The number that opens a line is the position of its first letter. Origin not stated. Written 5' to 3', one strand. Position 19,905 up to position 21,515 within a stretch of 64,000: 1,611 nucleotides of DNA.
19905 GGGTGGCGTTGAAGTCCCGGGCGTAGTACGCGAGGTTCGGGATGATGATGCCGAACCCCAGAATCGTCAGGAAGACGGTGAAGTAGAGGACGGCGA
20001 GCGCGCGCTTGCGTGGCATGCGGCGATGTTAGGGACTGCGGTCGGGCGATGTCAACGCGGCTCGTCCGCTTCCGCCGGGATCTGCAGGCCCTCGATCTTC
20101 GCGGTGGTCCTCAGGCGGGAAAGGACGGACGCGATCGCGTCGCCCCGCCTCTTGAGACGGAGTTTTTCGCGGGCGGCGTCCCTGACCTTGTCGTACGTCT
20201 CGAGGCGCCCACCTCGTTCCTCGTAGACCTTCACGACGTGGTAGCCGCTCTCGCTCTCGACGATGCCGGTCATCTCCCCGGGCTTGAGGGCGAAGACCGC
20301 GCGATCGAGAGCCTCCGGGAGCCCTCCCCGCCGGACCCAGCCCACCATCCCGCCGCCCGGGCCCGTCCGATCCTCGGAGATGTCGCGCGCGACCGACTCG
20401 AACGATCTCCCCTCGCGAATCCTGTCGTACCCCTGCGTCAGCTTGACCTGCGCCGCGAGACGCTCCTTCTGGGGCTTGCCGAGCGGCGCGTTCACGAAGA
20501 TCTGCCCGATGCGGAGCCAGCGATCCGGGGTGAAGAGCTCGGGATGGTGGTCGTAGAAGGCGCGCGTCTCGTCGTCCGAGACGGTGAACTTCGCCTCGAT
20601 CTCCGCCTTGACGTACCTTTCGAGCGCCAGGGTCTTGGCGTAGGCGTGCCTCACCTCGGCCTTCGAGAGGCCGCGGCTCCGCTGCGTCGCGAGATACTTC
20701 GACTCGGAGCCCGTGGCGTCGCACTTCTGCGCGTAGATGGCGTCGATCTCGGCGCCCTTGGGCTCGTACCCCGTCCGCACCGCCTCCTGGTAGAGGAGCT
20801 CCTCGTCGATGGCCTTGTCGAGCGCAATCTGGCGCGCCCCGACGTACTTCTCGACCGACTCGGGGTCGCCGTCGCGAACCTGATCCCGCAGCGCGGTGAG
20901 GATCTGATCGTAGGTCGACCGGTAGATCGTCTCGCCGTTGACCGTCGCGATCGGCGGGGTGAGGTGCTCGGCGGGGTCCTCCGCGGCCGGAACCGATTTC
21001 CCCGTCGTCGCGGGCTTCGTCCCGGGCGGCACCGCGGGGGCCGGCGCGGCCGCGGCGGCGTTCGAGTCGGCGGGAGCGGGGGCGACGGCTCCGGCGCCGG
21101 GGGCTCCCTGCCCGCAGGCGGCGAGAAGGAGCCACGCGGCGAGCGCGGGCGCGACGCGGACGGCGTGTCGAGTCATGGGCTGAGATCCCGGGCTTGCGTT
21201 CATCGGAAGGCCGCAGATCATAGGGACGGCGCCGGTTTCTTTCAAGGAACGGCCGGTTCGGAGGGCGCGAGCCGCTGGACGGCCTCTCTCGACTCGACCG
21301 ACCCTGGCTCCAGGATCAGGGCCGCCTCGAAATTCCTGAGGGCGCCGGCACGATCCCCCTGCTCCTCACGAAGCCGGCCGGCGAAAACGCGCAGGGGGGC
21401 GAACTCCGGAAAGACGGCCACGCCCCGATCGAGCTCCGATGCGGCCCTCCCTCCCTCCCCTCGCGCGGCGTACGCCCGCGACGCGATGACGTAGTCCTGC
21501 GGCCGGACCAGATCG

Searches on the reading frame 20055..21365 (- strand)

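Call 67: search_protein_families(library=pfam, proteins=[window:20055-21365:-], max_evalue=0.00001)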
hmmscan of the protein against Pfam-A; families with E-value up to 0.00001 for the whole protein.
window:20055-21365:- (437 aa): 5 families
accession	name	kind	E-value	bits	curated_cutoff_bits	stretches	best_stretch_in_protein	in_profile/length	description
PF00639.27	Rotamase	-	1.2e-17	65.1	21.7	1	293-380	6-95/97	PPIC-type PPIASE domain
PF13616.12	Rotamase_3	-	1.9e-15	57.9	22.5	1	283-383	15-115/116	PPIC-type PPIASE domain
PF13145.12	Rotamase_2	-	4e-15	57.1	27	1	262-396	1-121/121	PPIC-type PPIASE domain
PF13624.11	SurA_N_3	-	9.7e-09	35.7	27.2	1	139-250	41-160/162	SurA-like N-terminal domain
PF13623.11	SurA_N_2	-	4.3e-07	30.3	28.5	1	138-213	42-121/145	SurA-like N-terminal domain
